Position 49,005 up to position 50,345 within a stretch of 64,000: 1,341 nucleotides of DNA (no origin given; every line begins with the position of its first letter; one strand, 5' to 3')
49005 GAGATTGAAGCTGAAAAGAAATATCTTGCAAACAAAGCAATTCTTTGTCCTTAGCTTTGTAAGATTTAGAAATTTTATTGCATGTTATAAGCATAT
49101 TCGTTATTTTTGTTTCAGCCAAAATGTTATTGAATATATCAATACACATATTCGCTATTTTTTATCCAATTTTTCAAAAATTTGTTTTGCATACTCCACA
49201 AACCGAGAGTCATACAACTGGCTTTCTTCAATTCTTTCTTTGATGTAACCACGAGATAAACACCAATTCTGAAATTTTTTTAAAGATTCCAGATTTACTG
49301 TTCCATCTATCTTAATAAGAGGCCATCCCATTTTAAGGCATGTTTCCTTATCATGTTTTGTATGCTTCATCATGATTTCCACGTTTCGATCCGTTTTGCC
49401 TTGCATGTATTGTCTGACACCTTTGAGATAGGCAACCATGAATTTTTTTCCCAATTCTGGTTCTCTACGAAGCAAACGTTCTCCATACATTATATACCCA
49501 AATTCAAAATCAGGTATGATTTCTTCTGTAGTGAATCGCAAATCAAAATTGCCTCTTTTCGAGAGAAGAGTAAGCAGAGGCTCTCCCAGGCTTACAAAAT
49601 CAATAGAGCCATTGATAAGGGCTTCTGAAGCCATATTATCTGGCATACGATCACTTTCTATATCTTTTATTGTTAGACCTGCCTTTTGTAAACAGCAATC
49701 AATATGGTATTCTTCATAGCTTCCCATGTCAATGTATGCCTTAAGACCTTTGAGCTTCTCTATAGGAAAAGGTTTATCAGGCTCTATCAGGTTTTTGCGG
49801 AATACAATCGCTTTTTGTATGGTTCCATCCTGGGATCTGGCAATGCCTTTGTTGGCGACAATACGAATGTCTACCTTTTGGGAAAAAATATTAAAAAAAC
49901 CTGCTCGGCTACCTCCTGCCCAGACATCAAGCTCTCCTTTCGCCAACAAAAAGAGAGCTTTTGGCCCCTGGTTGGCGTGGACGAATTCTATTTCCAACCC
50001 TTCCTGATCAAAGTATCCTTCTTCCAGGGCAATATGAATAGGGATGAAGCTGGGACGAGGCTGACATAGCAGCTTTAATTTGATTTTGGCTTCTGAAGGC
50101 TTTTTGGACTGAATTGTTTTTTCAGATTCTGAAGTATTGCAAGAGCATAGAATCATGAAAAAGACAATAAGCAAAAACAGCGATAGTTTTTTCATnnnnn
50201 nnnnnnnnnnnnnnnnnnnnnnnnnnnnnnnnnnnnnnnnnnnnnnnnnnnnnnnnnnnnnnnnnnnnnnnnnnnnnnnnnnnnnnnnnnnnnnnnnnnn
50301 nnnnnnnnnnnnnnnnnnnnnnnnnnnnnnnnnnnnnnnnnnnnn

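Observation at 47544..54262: Porin / stand-alone A-T-TE enzyme / ABC importer (SBP, ATPase, permease) as one tightly coupled operon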

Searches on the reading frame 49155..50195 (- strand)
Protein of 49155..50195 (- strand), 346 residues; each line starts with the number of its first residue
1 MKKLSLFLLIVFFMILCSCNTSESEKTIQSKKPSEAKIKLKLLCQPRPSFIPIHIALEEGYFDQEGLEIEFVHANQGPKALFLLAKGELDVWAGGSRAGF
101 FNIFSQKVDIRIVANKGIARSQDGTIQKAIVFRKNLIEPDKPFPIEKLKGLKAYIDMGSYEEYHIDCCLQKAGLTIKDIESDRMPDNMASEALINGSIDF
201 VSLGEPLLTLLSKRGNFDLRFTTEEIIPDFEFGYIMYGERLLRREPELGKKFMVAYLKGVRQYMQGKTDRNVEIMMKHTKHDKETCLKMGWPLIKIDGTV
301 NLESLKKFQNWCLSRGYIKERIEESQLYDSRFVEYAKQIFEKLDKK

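Call 3: search_protein_families(library=pfam, proteins=[window:49155-50195:-])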
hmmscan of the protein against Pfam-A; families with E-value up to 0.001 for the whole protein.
window:49155-50195:- (346 aa): 2 families
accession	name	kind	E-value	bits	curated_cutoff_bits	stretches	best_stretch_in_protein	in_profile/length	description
PF09084.16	NMT1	-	1.9e-12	48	20.5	1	48-264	2-210/216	NMT1/THI5 like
PF13379.11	NMT1_2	-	4.4e-05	23.8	24.7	1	51-257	19-232/252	NMT1-like family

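Call 4: search_protein_families(library=ncbifam, proteins=[window:49155-50195:-])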
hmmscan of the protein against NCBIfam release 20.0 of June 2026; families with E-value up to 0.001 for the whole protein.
window:49155-50195:- (346 aa): 1 family
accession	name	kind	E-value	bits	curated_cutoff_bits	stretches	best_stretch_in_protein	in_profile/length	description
TIGR01728.1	SsuA_fam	subfamily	2.5e-16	59.7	163.5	1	53-333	14-289/290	aliphatic sulfonate ABC transporter substrate-binding protein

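Call 15: search_solved_structures(query=window:49155-50195:-, max_evalue=1, show_alignments=0)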
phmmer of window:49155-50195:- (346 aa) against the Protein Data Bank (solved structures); distinct sequences matched with E-value up to 1: 10.
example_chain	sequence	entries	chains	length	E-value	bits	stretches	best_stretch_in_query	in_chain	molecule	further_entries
4nmy_A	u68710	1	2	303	4.8e-07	32.5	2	229-288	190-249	ABC-type transport system, extracellular solute-binding protein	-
3qsl_A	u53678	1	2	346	8.1e-07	31.8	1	27-224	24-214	Putative exported protein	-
3uif_A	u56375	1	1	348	7.8e-05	25.3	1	143-267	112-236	Sulfonate ABC transporter, periplasmic sulfonate-binding protein SsuA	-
4h65_A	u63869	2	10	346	0.0045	19.5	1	36-99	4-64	Pyrimidine precursor biosynthesis enzyme THI5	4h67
4h6d_F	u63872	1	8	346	0.0049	19.4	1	36-98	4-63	Pyrimidine precursor biosynthesis enzyme THI5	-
2x7p_A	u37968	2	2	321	0.17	14.3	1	40-106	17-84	POSSIBLE THIAMINE BIOSYNTHESIS ENZYME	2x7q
8cwy_B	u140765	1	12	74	0.32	13.4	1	238-277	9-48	T32-15-2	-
3ix1_A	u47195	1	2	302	0.53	12.7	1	46-90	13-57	N-formyl-4-amino-5-aminomethyl-2-methylpyrimidine binding protein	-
4esw_A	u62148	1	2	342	0.58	12.5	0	36-91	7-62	Pyrimidine biosynthesis enzyme THI13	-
4esx_A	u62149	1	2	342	0.63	12.4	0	36-91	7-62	Pyrimidine biosynthesis enzyme THI13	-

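Call 16: find_homologous_proteins(query=window:49155-50195:-, max_evalue=0.00001)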
Query window:49155-50195:- (346 aa): 83 proteins with E <= 0.00001 among 2394 candidates.
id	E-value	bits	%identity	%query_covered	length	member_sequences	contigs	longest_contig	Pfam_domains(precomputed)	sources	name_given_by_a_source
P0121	1.3e-229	779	100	100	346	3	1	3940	PF09084.17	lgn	-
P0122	2.1e-153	529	69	95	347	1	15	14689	PF13379.12,PF09084.17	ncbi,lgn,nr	ncbi:MAG: ABC transporter substrate-binding protein [Candidatus Brocadiae bacterium]|nr:ABC transpor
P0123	4.1e-66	242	38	99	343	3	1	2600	PF13379.12,PF09084.17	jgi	-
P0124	2.5e-63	232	39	97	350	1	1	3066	PF13379.12,PF09084.17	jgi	jgi:NitT/TauT family transport system substrate-binding protein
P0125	8.1e-62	227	37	87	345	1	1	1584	PF13379.12,PF09084.17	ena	-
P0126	7.6e-61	224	35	96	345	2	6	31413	PF13379.12,PF09084.17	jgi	jgi:NitT/TauT family transport system substrate-binding protein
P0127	3.5e-60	222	37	95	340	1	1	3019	PF13379.12,PF09084.17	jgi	jgi:NitT/TauT family transport system substrate-binding protein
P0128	4.4e-58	215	37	90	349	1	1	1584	PF13379.12,PF09084.17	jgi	jgi:NitT/TauT family transport system substrate-binding protein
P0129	6.2e-58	215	39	89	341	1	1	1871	PF13379.12,PF09084.17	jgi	jgi:ABC-type nitrate/sulfonate/bicarbonate transport system substrate-binding protein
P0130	1.3e-57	214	38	90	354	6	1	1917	PF13379.12,PF09084.17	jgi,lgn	-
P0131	1.4e-57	214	35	94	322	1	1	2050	PF13379.12,PF09084.17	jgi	jgi:NitT/TauT family transport system substrate-binding protein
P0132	2.0e-57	213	35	98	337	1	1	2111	PF13379.12,PF09084.17,PF12974.13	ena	-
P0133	1.0e-56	211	36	94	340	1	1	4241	PF13379.12,PF09084.17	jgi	jgi:NitT/TauT family transport system substrate-binding protein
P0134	1.8e-56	210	34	97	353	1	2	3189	PF13379.12,PF09084.17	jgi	jgi:NitT/TauT family transport system substrate-binding protein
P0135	4.3e-56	209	33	97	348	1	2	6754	PF13379.12,PF09084.17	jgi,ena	jgi:NitT/TauT family transport system substrate-binding protein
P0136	7.0e-56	208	35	88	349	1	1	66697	PF13379.12,PF09084.17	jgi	jgi:NitT/TauT family transport system substrate-binding protein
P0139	1.1e-55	207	36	97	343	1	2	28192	PF13379.12,PF09084.17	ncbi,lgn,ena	-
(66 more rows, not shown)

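Call 17: find_encoding_contigs(protein=P0126, flank=8000, max_places=2)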
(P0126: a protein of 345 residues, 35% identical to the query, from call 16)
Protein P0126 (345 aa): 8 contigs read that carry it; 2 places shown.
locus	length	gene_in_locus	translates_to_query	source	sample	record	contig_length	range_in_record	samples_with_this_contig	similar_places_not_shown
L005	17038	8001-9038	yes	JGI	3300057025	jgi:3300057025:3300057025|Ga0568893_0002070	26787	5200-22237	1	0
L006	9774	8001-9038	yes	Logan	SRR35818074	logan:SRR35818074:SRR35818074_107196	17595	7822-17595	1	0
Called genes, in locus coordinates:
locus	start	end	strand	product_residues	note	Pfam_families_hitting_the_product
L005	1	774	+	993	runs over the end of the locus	PF00501:AMP-binding, PF00550:PP-binding, PF03279:Lip_A_acyltrans (weak)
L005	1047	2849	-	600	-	PF00664:ABC_membrane, PF00005:ABC_tran, PF02463:SMC_N (faint)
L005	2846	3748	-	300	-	PF00685:Sulfotransfer_1, PF13469:Sulfotransfer_3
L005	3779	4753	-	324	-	PF00685:Sulfotransfer_1, PF13469:Sulfotransfer_3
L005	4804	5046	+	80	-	-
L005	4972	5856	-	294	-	PF00685:Sulfotransfer_1, PF13469:Sulfotransfer_3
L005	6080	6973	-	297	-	PF00685:Sulfotransfer_1, PF13469:Sulfotransfer_3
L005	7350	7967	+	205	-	-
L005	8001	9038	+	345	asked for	PF13379:NMT1_2, PF09084:NMT1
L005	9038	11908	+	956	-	PF00501:AMP-binding, PF13193:AMP-binding_C (faint), PF00550:PP-binding, PF03279:Lip_A_acyltrans (weak)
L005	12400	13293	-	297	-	PF00685:Sulfotransfer_1, PF13469:Sulfotransfer_3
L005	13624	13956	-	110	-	-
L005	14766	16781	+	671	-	PF01301:Glyco_hydro_35, PF02449:Glyco_hydro_42 (faint), PF22369:GLMA_2nd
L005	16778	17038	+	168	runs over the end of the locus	-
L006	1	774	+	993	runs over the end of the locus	PF00501:AMP-binding, PF00550:PP-binding, PF03279:Lip_A_acyltrans (weak)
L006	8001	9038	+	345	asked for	PF13379:NMT1_2, PF09084:NMT1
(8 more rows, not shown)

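Call 18: find_encoding_contigs(protein=P0136, flank=8000, max_places=2)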
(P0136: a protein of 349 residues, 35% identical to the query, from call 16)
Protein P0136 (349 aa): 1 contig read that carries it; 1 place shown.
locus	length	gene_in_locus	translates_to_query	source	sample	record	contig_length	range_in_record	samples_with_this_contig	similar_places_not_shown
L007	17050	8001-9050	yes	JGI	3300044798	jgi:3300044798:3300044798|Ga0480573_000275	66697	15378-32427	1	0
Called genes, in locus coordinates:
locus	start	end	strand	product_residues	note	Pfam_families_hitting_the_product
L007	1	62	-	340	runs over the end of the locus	PF02547:Queuosine_synth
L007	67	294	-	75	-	PF11146:DUF2905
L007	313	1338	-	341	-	PF05496:RuvB_N, PF00004:AAA, PF07728:AAA_5 (weak), PF17864:AAA_lid_4, PF05491:WHD_RuvB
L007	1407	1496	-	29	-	-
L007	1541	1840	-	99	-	-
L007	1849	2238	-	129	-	-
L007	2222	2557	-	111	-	-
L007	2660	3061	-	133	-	-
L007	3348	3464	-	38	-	-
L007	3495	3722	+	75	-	-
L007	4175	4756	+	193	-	PF14681:UPRTase, PF00156:Pribosyltran (weak)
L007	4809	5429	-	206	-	PF02544:Steroid_dh, PF06966:DUF1295 (weak), PF04191:PEMT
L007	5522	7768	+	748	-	PF00069:Pkinase, PF07714:PK_Tyr_Ser-Thr, PF01636:APH (faint), PF03109:ABC1 (weak), PF26549:Tricorn_N (faint)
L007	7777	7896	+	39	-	-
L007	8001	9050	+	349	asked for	PF13379:NMT1_2, PF09084:NMT1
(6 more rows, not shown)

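Call 19: find_encoding_contigs(protein=P0139, flank=8000, max_places=2)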
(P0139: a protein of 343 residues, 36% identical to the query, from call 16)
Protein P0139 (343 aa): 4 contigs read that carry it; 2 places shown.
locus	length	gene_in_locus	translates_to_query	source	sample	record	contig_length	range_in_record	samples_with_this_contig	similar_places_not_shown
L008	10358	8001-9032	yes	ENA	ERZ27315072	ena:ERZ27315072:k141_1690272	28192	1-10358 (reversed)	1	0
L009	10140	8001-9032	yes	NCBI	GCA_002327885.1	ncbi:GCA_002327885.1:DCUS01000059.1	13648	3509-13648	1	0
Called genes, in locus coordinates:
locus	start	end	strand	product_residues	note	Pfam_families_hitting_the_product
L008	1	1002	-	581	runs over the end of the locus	PF00528:BPD_transp_1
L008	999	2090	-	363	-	PF00005:ABC_tran, PF13304:AAA_21 (faint), PF08402:TOBE_2, PF03459:TOBE (weak)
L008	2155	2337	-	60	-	-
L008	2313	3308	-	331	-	PF01547:SBP_bac_1, PF13416:SBP_bac_8, PF13343:SBP_bac_6, PF13531:SBP_bac_11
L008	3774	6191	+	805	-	PF00890:FAD_binding_2 (faint), PF01266:DAO, PF07992:Pyr_redox_2 (faint), PF16350:FAO_M, PF01571:GCV_T, PF08669:GCV_T_C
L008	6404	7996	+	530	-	-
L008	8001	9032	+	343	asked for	PF13379:NMT1_2, PF09084:NMT1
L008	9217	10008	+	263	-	PF06325:PrmA (weak), PF13489:Methyltransf_23, PF01209:Ubie_methyltran, PF05175:MTS (weak), PF13847:Methyltransf_31, PF08241:Methyltransf_11, PF08242:Methyltransf_12, PF13649:Methyltransf_25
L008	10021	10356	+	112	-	?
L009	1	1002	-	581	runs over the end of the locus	PF00528:BPD_transp_1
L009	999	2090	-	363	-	PF00005:ABC_tran, PF13304:AAA_21 (faint), PF08402:TOBE_2, PF03459:TOBE (weak)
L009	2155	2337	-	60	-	-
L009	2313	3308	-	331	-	PF01547:SBP_bac_1, PF13416:SBP_bac_8, PF13343:SBP_bac_6, PF13531:SBP_bac_11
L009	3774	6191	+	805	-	PF00890:FAD_binding_2 (faint), PF01266:DAO, PF07992:Pyr_redox_2 (faint), PF16350:FAO_M, PF01571:GCV_T, PF08669:GCV_T_C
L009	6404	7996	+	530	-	-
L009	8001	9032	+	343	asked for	PF13379:NMT1_2, PF09084:NMT1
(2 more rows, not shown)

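Call 22: find_related_loci(query=A1, collection=genome_contigs, flank=10000)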
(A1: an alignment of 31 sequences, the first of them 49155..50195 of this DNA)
Query A1 (346 aa) in genome_contigs; peptide patterns used: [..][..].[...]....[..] (x = any residue, [..] = any of these).
365 stretches matched a pattern; 321 encode a relative of the query (tblastn E <= 1e-3); the best 80 are kept; 79 distinct loci.
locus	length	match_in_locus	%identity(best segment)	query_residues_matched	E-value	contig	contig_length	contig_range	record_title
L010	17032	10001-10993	39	3-345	9e-68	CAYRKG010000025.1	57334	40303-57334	MAG TPA_asm: uncultured Spirochaetota bacterium isolate SRP323688_co1_269 genome assembly, contig: NODE_1052_length_5733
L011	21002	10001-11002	37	1-342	3e-66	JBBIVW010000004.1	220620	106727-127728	MAG: Anaerolineae bacterium isolate RSS170216_bin_86 NODE_55_length_220620_cov_15.970236, whole genome shotgun sequence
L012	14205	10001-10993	37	4-338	8e-66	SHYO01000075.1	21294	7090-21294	MAG: Chloroflexi bacterium isolate Baikal-deep-G121 BACOMB-C11784, whole genome shotgun sequence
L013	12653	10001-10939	38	31-342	3e-64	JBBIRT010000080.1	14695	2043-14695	MAG: Deltaproteobacteria bacterium isolate SLS170214_bin_356 NODE_4356_length_14695_cov_4.842213, whole genome shotgun s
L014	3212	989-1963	35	10-342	1e-63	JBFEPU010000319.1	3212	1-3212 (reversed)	MAG: Anaerolineae bacterium isolate Mix_mud05.2021.03.19 k141_826680_length_3212_cov_12.0000, whole genome shotgun seque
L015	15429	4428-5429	36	1-340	1e-62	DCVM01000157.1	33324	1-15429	MAG TPA_asm: Syntrophaceae bacterium UBA2188 UBA2188_contig_17028, whole genome shotgun sequence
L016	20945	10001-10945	37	30-345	8e-63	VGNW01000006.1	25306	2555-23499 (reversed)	MAG: Chloroflexi bacterium isolate M_DeepCast_200m_m2_194 M_DeepCast_200m_m2_194_Ga0194113_10002464, whole genome shotgu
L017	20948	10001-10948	34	30-340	3e-62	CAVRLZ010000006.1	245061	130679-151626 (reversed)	MAG: uncultured Chloroflexia bacterium isolate MFD01275.bin.2.96 genome assembly, contig: contig_13042, whole genome sho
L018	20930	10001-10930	38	34-345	8e-67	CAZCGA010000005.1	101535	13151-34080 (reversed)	MAG TPA_asm: uncultured Candidatus Binatia bacterium isolate SRP119689_co1_8 genome assembly, contig: NODE_172_length_10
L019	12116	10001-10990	36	6-340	2e-61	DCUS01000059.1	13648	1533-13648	MAG TPA_asm: Syntrophaceae bacterium UBA2208 UBA2208_contig_103778, whole genome shotgun sequence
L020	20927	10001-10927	38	34-344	7e-61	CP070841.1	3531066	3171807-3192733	MAG: Spirochaetota bacterium isolate bin100 chromosome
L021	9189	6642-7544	36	40-341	3e-60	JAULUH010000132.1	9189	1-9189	MAG: Anaerolineae bacterium isolate P_ANAE NODE_21401_length_9189_cov_1.764511, whole genome shotgun sequence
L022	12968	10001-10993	33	4-342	8e-60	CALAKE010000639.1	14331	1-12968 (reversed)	MAG: uncultured bacterium isolate N4_Bin_Bin_7_1 genome assembly, contig: c_000003206360, whole genome shotgun sequence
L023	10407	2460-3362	35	40-341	5e-60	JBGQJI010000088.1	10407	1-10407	MAG: Candidatus Methylomirabilis sp. isolate OBJ2_061818_070_27 k141_1882632_length_10407_cov_8.9829, whole genome shotg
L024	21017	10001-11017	35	2-343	3e-59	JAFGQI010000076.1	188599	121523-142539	MAG: Anaerolineales bacterium isolate Zod_Metabat.740 k87_5023368, whole genome shotgun sequence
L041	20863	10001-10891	36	40-337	2e-59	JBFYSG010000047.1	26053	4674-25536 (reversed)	MAG: Chloroflexota bacterium isolate PPR_0234 k121_4332041, whole genome shotgun sequence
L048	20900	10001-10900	33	39-338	5e-50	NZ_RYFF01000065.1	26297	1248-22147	Candidatus Chloroploca sp. Khr17 NODE_132, whole genome shotgun sequence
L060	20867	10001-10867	33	49-336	1e-46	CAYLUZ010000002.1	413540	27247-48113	MAG TPA_asm: uncultured Leptolinea sp. isolate SRP302447_co2_431 genome assembly, contig: NODE_56_length_413540_cov_25.8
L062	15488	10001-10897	36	39-338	2e-62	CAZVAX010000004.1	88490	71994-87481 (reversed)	MAG TPA_asm: uncultured Anaerolineaceae bacterium isolate binchicken_co274_319 genome assembly, contig: NODE_657_length_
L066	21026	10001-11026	31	4-346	9e-43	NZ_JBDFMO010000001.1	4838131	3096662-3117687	Bacillus sp. 1P02SD contig_1, whole genome shotgun sequence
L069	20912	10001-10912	33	39-338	6e-40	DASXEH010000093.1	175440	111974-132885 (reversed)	MAG TPA_asm: Magnetospirillaceae bacterium isolate SMAG_U5107 k141_3175418, whole genome shotgun sequence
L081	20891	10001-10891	32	49-336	8e-37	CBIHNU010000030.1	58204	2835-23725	MAG TPA_asm: uncultured Noviherbaspirillum sp. isolate SRR18156209_metabat2_43 genome assembly, contig: ERZ27336869.479,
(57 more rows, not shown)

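Call 32: search_protein_families(library=pfam, max_evalue=0.01, proteins=[L008:6404-7996:+])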
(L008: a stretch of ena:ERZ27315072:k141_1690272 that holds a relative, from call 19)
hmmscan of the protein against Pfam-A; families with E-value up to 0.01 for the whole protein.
L008:6404-7996:+ (530 aa): 0 families

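Call 33: search_protein_families(library=ncbifam, max_evalue=0.01, proteins=[L008:6404-7996:+])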
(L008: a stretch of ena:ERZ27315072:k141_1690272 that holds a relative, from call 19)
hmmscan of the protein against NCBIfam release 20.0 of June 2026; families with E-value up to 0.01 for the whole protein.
L008:6404-7996:+ (530 aa): 0 families
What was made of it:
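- Tried and rejected: Pfam and NCBIfam gave nothing for the PaaK-like partner family (calls 32, 33).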

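Call 43: predict_structure(alignment_id=A1)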
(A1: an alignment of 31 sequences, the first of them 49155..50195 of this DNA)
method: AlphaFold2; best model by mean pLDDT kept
length: 346 residues; sequences in the alignment: 31
mean_pLDDT: 92.1   pTM: 0.86
mean pLDDT of the five models: 92.1, 91.8, 91.2, 90.8, 90.7
residues with pLDDT >= 90: 292; 70-90: 32; 50-70: 15; < 50: 7
segments of 3 or more residues with pLDDT < 50: 24-30
pLDDT, mean of each block of 10 residues (from residue 1): 71 68 49 81 94 98 98 80 94 94 93 97 96 93 95 95 97 97 89 96 95 93 96 97 98 99 98 98 97 97 96 97 96 98 93
secondary structure, 60 per line:
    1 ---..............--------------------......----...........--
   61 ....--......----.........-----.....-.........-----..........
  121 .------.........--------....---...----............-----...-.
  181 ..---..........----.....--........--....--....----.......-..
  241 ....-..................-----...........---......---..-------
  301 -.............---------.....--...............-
elements in order: H4-17 E38-43 H48-58 H61-64 E67-72 H77-85 E91-95 H98-105 E111-121 E128-133 H145-148 E152-154 H160-170 E180-182 H186-195 E200-204 H207-214 E217-220 H223-226 E231-237 H239-244 H246-263 H269-279 H283-288 H302-314 H324-327 H331-345
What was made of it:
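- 49155..50195 (-): Substrate-binding lipoprotein of the NMT1/SsuA fold. It belongs to a subfamily marked by the motif FM(V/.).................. Its start overlaps the A-T-TE stop (ATGA). Model with pLDDT 92 (call 43).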
